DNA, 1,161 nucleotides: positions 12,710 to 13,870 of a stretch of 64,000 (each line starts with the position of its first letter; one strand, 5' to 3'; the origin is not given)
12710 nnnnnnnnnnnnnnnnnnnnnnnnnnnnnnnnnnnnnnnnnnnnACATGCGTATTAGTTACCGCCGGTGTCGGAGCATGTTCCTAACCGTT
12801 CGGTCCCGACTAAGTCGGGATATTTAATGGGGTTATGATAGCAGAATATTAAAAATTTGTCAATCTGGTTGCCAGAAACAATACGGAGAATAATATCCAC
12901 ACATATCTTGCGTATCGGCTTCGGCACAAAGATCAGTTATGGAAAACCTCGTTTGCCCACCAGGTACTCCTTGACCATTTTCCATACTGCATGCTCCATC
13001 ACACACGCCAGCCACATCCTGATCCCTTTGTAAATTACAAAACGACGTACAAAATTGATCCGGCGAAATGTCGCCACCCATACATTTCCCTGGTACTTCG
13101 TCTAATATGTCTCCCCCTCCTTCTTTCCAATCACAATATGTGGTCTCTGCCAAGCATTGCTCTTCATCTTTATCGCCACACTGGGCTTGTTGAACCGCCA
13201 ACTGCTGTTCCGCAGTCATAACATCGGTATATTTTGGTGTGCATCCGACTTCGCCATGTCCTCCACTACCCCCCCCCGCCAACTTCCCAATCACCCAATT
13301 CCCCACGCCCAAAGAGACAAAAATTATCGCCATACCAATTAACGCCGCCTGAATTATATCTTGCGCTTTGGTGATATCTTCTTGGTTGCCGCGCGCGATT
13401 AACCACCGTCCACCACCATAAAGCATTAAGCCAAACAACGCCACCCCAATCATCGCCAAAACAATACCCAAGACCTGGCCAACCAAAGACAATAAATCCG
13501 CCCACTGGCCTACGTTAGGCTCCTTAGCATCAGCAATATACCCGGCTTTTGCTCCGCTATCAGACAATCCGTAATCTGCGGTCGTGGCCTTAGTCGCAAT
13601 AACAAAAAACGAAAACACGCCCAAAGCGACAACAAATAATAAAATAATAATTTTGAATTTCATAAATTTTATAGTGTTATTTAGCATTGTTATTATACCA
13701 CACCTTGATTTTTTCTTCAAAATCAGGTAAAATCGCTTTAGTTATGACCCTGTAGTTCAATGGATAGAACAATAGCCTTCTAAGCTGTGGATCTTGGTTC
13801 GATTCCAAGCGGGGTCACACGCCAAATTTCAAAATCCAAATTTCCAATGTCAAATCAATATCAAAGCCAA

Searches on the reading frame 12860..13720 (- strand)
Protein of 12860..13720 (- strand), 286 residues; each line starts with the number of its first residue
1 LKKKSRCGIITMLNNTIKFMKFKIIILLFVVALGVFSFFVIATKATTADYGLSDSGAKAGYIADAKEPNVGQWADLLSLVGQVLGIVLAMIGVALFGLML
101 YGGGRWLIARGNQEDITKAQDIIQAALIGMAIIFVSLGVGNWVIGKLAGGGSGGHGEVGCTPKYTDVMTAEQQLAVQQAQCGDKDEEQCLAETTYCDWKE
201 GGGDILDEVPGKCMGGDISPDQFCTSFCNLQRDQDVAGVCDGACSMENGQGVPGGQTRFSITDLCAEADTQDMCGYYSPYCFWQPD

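Call 107: search_protein_families(library=pfam, proteins=[window:12860-13720:-], max_evalue=0.01)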
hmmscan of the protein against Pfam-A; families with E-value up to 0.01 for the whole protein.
window:12860-13720:- (286 aa): 1 family
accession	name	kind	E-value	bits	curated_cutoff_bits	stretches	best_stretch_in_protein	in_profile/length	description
PF18895.5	T4SS_pilin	-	0.0045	17.5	26.6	1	88-143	16-71/71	Type IV secretion system pilin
